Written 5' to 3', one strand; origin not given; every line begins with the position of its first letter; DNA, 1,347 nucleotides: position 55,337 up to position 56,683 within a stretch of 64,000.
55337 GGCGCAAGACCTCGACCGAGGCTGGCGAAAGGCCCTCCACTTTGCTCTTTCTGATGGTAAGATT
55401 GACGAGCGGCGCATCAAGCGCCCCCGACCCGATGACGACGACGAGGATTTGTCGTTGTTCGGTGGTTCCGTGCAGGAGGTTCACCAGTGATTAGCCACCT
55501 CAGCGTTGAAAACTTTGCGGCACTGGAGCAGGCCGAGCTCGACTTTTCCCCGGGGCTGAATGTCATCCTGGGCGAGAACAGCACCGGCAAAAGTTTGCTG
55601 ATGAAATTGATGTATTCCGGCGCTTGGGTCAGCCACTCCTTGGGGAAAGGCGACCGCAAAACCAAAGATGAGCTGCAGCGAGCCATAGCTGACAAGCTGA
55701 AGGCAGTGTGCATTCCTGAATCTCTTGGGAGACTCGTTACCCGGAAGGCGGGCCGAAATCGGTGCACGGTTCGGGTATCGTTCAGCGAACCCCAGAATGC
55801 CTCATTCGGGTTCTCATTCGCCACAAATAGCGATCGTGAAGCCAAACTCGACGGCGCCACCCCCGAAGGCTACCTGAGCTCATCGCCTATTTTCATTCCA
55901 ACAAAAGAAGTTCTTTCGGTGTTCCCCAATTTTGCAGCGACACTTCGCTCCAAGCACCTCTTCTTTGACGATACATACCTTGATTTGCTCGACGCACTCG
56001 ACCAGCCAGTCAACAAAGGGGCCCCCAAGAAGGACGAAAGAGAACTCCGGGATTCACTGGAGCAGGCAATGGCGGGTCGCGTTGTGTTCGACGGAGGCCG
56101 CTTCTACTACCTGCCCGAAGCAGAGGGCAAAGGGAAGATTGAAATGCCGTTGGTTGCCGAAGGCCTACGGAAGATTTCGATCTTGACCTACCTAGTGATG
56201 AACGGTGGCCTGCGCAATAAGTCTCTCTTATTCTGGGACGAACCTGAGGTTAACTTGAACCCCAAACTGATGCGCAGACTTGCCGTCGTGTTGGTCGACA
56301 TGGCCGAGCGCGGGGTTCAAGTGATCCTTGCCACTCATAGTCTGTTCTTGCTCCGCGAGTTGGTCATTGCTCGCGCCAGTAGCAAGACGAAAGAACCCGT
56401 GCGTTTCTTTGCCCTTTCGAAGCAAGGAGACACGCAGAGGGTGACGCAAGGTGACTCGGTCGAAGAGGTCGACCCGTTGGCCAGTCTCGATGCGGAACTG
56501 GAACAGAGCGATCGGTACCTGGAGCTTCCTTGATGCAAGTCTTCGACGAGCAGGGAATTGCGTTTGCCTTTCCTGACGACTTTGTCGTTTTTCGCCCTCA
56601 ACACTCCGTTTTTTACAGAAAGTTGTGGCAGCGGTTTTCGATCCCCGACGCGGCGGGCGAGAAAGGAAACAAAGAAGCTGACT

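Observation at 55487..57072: Embedded AAA_21-type ABC ATPase plus small PD-(D/E)XK protein pair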

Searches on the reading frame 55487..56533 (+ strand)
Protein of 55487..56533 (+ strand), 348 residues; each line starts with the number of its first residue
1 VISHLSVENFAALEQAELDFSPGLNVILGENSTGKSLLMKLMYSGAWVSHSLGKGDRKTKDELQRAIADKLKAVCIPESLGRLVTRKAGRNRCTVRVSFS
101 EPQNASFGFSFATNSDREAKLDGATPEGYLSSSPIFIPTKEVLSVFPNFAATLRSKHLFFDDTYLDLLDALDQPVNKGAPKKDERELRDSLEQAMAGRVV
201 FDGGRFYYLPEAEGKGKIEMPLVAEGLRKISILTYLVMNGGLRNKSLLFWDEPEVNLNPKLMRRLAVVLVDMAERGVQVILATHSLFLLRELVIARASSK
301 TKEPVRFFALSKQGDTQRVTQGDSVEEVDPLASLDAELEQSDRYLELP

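Call 4: search_protein_families(library=padloc, proteins=[window:55487-56533:+], max_evalue=0.01)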
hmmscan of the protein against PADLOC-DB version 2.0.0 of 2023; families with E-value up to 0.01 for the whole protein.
window:55487-56533:+ (348 aa): 135 families (the best 25 are shown)
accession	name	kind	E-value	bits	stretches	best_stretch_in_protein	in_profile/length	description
PDLC04146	HEC-02B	-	6e-107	355.6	1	1-347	1-342/344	-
PDLC04213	HEC-02A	-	6.2e-86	287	1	1-321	1-306/337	-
PDLC04214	HEC-02A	-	5.3e-66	221.2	1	1-315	1-306/338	-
PDLC04033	PD-T4-4_A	-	1.1e-20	72.3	1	176-292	258-373/460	-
PDLC02980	AriA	-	1.2e-20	72.7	2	160-289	187-303/304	-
PDLC02979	AriA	-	7.3e-17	60.2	2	1-43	1-44/373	-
PDLC02981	AriAB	-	2.7e-16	57.4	2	231-291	317-379/694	-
PDLC03878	NsnB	-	4.2e-16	57.6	2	242-319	234-313/345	-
PDLC02335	AbiLi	-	3e-13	47.5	1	1-294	49-243/326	AbiLi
PDLC04032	PD-T4-4_A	-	3.1e-13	47.5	1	183-294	284-396/474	-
PDLC04664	PDC-M47A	-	1.1e-12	45.6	1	202-292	281-369/461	-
PDLC02915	ATPase-Toprim_I-B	-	1.3e-12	45.4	2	246-296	257-306/623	-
PDLC00096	GajA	-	5e-12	43.3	2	2-36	3-38/630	AAA ATPase domain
PDLC02358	Old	-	7.6e-12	42.8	1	244-297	284-337/578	Old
PDLC00091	GajA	-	1.8e-11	41.6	2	2-38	3-40/627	AAA ATPase domain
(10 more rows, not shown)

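Call 5: search_protein_families(library=pfam, proteins=[window:55487-56533:+], max_evalue=0.01)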
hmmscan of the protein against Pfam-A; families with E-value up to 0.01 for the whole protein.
window:55487-56533:+ (348 aa): 4 families
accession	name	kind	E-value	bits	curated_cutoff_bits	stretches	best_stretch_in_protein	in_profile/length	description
PF13304.12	AAA_21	-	8.2e-20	72.5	27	1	181-289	206-303/304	AAA domain, putative AbiEii toxin, Type IV TA system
PF13175.12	AAA_15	-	2.6e-14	54.1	32.1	2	1-43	1-44/374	AAA ATPase domain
PF13476.12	AAA_23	-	2.2e-07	32.2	27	1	5-40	2-37/201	AAA domain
PF02463.25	SMC_N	-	3.5e-06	27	40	1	1-284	1-197/220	RecF/RecN/SMC N terminal domain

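Call 50: search_solved_structures(query=window:55487-56530:+, max_evalue=0.01, show_alignments=1)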
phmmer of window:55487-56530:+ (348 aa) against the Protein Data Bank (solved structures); distinct sequences matched with E-value up to 0.01: 15.
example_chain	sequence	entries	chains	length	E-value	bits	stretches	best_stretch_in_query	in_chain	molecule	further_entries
22bu_B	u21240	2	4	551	5.5e-06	29.1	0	217-330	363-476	AAA family ATPase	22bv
22et_E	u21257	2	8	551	7.2e-05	25.4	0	217-330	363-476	PtuA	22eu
3qkt_A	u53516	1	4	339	0.00043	22.9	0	3-47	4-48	DNA double-strand break repair rad50 ATPase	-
4nci_A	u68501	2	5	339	0.00044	22.9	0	3-47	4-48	DNA double-strand break repair Rad50 ATPase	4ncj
4nck_A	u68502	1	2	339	0.0005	22.7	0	3-47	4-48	DNA double-strand break repair Rad50 ATPase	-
3qku_A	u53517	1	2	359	0.00051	22.6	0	3-47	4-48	DNA double-strand break repair rad50 ATPase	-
4nch_A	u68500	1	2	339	0.00065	22.3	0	3-47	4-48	DNA double-strand break repair Rad50 ATPase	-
9vkz_A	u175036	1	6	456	0.00088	21.9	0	215-290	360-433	Retron Ec78 probable ATPase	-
9vh1_D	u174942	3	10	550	0.0015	21.1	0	215-290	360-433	Retron Ec78 probable ATPase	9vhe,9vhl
8tzj_A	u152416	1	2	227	0.0046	19.5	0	243-290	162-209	Cell division ATP-binding protein FtsE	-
9kjx_B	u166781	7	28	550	0.0047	19.5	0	215-290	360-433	AAA family ATPase | Retron I-A effector PtuA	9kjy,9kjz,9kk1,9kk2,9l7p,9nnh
8tzk_A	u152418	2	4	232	0.0048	19.4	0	243-290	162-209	Cell division ATP-binding protein FtsE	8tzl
9u9y_A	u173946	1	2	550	0.005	19.4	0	215-290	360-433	AAA family ATPase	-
1us8_A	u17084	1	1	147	0.0096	18.4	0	3-47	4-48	DNA DOUBLE-STRAND BREAK REPAIR RAD50 ATPASE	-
1f2t_A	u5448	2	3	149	0.0099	18.4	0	3-47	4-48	RAD50 ABC-ATPASE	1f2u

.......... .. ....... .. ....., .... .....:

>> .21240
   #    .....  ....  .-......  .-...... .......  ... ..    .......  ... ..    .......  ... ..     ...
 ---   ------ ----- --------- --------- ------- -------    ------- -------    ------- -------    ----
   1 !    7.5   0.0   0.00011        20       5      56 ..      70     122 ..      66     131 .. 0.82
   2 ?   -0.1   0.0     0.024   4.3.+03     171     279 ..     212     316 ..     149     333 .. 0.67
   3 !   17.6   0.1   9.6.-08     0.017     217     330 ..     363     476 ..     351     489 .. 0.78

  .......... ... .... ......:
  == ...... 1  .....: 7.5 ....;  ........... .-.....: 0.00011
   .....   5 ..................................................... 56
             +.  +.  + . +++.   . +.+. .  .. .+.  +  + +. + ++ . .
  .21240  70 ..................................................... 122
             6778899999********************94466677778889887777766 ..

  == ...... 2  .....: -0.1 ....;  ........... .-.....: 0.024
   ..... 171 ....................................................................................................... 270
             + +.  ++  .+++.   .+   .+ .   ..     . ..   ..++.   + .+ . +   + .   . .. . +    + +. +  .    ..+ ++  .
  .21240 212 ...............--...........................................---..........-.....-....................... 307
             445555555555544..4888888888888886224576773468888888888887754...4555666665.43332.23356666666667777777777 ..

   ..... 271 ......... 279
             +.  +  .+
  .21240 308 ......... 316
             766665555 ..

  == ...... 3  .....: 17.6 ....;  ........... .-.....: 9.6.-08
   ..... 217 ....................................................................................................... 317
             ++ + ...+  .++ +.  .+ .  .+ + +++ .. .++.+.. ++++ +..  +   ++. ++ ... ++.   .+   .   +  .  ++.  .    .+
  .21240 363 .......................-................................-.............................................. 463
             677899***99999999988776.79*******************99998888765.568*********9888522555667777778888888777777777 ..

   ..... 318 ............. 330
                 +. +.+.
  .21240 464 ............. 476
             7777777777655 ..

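Call 61: find_homologous_proteins(query=window:55487-56530:+, max_evalue=1e-10)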
Query window:55487-56530:+ (348 aa): 2043 proteins with E <= 1e-10 among 8000 candidates; the best 120 are listed.
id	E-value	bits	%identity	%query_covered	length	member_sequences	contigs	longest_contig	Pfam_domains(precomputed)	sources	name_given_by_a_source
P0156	3.2e-224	761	100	100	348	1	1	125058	PF13175.13,PF13476.13,PF02463.26,PF13304.13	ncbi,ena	ncbi:MAG: AAA family ATPase [Spirochaetales bacterium]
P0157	1.8e-149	516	66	100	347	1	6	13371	PF13175.13,PF13476.13,PF02463.26,PF13304.13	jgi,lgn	jgi:predicted ATPase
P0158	2.7e-148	512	66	100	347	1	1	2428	PF13175.13,PF13476.13,PF02463.26,PF13304.13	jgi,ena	-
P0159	4.4e-147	508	66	100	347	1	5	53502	PF13175.13,PF13476.13,PF02463.26,PF13304.13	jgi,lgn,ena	-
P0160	3.6e-146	505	68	100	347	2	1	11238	PF13175.13,PF13476.13,PF13304.13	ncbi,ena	-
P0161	1.6e-145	503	67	100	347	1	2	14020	PF13175.13,PF13476.13,PF13304.13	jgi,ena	-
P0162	3.2e-145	502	66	100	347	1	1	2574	PF13175.13,PF13476.13,PF13304.13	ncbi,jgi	-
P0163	5.7e-145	501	65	100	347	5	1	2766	PF13175.13,PF13476.13,PF02463.26,PF13304.13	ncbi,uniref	ncbi:hypothetical protein SDC9_87173 [bioreactor metagenome]|uniref:ATPase AAA-type core domain-cont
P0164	1.0e-144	500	66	100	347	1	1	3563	PF13175.13,PF13476.13,PF13304.13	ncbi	-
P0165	2.4e-144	499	66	100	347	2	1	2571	PF13175.13,PF13476.13,PF13304.13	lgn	-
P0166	8.3e-144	497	65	100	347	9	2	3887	PF13175.13,PF13476.13,PF02463.26,PF13304.13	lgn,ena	-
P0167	2.0e-143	496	64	100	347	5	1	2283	PF13175.13,PF13476.13,PF02463.26,PF13304.13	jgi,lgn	jgi:AAA15 family ATPase/GTPase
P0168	3.6e-143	495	65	100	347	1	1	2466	PF13175.13,PF13476.13,PF02463.26,PF13304.13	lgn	-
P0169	7.9e-143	494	66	100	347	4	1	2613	PF13175.13,PF13476.13,PF13304.13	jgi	-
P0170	8.9e-143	493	66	100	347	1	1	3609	PF13175.13,PF13476.13,PF13304.13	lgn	-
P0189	3.7e-109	383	52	100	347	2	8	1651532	PF13175.13,PF13476.13,PF02463.26,PF13304.13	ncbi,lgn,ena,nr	ncbi:MAG: ATP-binding protein [Thiobacillus sp.]|nr:ATP-binding protein [Thiobacillus sp.]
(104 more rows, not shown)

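Call 67: predict_structure(alignment_id=A3)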
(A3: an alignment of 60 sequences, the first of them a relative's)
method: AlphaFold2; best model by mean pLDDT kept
length: 348 residues; sequences in the alignment: 60
mean_pLDDT: 90.3   pTM: 0.90
mean pLDDT of the five models: 90.3, 88.5, 88.5, 87.9, 87.8
residues with pLDDT >= 90: 227; 70-90: 108; 50-70: 13; < 50: 0
segments of 3 or more residues with pLDDT < 50: none
pLDDT, mean of each block of 10 residues (from residue 1): 97 95 95 93 98 92 96 94 87 96 96 92 96 93 74 81 93 87 90 92 88 88 88 92 89 88 93 94 92 94 92 89 87 66 82
secondary structure, 60 per line:
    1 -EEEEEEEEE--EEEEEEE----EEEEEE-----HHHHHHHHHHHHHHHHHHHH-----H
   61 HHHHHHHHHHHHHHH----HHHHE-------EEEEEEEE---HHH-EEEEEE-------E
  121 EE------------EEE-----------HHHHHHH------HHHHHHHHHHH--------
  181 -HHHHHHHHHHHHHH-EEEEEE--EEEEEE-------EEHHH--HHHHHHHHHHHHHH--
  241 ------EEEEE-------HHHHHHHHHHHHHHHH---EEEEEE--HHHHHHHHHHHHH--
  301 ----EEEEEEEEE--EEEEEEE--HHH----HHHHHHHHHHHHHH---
elements in order: E2-10 E13-19 E24-29 H35-54 H60-75 H80-83 E92-99 E107-112 E120-122 E135-137 H149-155 H162-172 H182-195 E197-202 E205-210 H225-238 E247-251 H259-274 E278-283 H286-298 E305-313 E316-322 H332-345

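Call 69: find_encoding_contigs(protein=P0159, flank=8000, max_places=2)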
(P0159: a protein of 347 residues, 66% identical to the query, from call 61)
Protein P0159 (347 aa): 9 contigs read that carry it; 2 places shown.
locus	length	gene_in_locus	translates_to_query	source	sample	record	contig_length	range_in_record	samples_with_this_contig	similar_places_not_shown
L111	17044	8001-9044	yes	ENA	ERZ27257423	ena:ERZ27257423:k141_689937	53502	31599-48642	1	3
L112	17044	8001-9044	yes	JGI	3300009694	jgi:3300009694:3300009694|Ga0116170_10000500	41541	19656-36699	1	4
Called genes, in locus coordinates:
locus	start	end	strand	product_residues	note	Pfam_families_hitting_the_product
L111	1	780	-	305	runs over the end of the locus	PF03837:RecT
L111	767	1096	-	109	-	PF04002:RadC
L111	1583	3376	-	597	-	PF03235:GmrSD_N, PF07510:GmrSD_C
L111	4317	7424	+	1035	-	PF04465:DUF499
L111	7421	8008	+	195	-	PF12635:DUF3780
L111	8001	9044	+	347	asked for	PF02463:SMC_N (weak), PF13476:AAA_23, PF13304:AAA_21, PF13175:AAA_15 (weak)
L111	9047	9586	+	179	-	-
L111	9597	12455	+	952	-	PF06634:DUF1156, PF01170:UPF0020 (faint)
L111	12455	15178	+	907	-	PF13091:PLDc_2, PF00176:SNF2-rel_dom, PF04851:ResIII (faint), PF00270:DEAD (weak), PF00271:Helicase_C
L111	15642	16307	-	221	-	-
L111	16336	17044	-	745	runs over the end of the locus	PF14457:Prok-E2_A, PF00899:ThiF, PF14464:Prok-JAB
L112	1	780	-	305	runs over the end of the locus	PF03837:RecT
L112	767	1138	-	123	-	PF04002:RadC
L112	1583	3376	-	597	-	PF03235:GmrSD_N, PF07510:GmrSD_C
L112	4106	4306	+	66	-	PF12728:HTH_17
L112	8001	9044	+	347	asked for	PF02463:SMC_N (weak), PF13476:AAA_23, PF13304:AAA_21, PF13175:AAA_15 (weak)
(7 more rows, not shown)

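Call 70: find_encoding_contigs(protein=P0189, flank=8000, max_places=2)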
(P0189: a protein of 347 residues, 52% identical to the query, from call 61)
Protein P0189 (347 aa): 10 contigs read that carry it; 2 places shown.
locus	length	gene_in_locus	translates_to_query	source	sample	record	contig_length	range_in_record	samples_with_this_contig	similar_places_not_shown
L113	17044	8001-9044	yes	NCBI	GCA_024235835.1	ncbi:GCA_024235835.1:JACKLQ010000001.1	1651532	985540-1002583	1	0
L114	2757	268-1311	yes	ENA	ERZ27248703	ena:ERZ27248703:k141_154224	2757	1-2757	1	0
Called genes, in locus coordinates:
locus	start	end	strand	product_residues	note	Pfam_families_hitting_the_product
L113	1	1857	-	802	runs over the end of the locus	PF24861:SUS_N, PF24862:SUS_EPBD, PF00862:GT-B_Sucrose_synth, PF00534:Glycos_transf_1, PF13692:Glyco_trans_1_4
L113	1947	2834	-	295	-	PF00294:PfkB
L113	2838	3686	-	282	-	PF05116:S6PP, PF08282:Hydrolase_3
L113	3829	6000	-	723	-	PF13439:Glyco_transf_4, PF13579:Glyco_trans_4_4, PF00862:GT-B_Sucrose_synth, PF00534:Glycos_transf_1, PF13692:Glyco_trans_1_4, PF05116:S6PP, PF08282:Hydrolase_3 (weak)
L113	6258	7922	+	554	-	PF00005:ABC_tran, PF02463:SMC_N (faint), PF13304:AAA_21 (faint), PF13555:AAA_29 (faint), PF12848:ABC_tran_Xtn, PF00005:ABC_tran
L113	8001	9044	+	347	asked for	PF02463:SMC_N, PF13476:AAA_23 (weak), PF13304:AAA_21, PF13175:AAA_15 (weak)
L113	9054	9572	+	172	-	-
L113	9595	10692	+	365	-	PF11141:DUF2914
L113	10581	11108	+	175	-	PF01986:DUF123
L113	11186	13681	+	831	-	PF00343:Phosphorylase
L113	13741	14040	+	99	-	PF04365:BrnT_toxin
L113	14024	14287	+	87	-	PF12441:CopG_antitoxin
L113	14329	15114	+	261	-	PF01936:NYN, PF12872:OST-HTH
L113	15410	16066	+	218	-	-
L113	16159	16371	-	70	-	PF01519:DUF16 (weak), PF04102:SlyX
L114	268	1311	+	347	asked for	PF02463:SMC_N, PF13476:AAA_23 (weak), PF13304:AAA_21, PF13175:AAA_15 (weak)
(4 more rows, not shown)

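Call 71: fold_search(model_id=the predicted structure, library=pdb)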
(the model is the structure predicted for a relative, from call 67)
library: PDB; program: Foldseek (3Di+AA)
matches with E <= 10: 1699; with E <= 0.001: 1003
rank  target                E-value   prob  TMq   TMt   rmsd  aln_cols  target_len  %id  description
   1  4ncj_A                2.4e-15  1.00  0.49  0.54  12.3       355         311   16  Crystal Structure of Pyrococcus furiosis Rad50 R805E mutation with ADP Beryllium Flouride (released 2014-03-05)
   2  4ncj_C                5.4e-15  1.00  0.49  0.52  12.9       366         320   16  Crystal Structure of Pyrococcus furiosis Rad50 R805E mutation with ADP Beryllium Flouride (released 2014-03-05)
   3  3qkt_B                3.8e-14  1.00  0.51  0.56  11.1       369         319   15  Rad50 ABC-ATPase with adjacent coiled-coil region in complex with AMP-PNP (released 2011-03-30)
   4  4ncj_B                4.5e-14  1.00  0.49  0.54  12.3       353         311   18  Crystal Structure of Pyrococcus furiosis Rad50 R805E mutation with ADP Beryllium Flouride (released 2014-03-05)
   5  4nck_A                5.1e-14  1.00  0.49  0.53  12.0       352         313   16  Crystal Structure of Pyrococcus furiosis Rad50 R797G mutation (released 2014-03-05)
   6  3qku_A                6.4e-14  1.00  0.49  0.47  15.1       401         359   13  Mre11 Rad50 binding domain in complex with Rad50 and AMP-PNP (released 2011-03-30)
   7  4ncj_D                7.2e-14  1.00  0.48  0.52  13.1       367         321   15  Crystal Structure of Pyrococcus furiosis Rad50 R805E mutation with ADP Beryllium Flouride (released 2014-03-05)
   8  4nck_B                8.1e-14  1.00  0.51  0.56   9.1       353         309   16  Crystal Structure of Pyrococcus furiosis Rad50 R797G mutation (released 2014-03-05)
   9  3qku_B                8.6e-14  1.00  0.54  0.61   7.1       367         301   16  Mre11 Rad50 binding domain in complex with Rad50 and AMP-PNP (released 2011-03-30)
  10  3qkt_A                9.1e-14  1.00  0.48  0.49  13.4       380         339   15  Rad50 ABC-ATPase with adjacent coiled-coil region in complex with AMP-PNP (released 2011-03-30)
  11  4i99_B                1.0e-13  1.00  0.54  0.57   9.6       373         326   13  Crystal structure of the SmcHead bound to the C-winged helix domain of ScpA (released 2013-01-30)
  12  5dny_D                1.6e-13  1.00  0.49  0.48  15.3       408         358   13  Structure of the ATPrS-Mre11/Rad50-DNA complex (released 2016-02-24)
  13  8eea_B                1.9e-13  1.00  0.56  0.52  10.6       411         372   11  Structure of E.coli Septu (PtuAB) complex (released 2023-12-27)
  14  4nch_B                2.9e-13  1.00  0.47  0.52  12.0       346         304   16  Crystal Structure of Pyrococcus furiosis Rad50 L802W mutation (released 2014-03-05)
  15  8ro9_C                4.3e-13  1.00  0.56  0.60   7.3       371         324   13  Human cohesin SMC1A-HD(longCC-EQ)/RAD21-C complex - Open/closed P-loop conformation (released 2024-09-11)
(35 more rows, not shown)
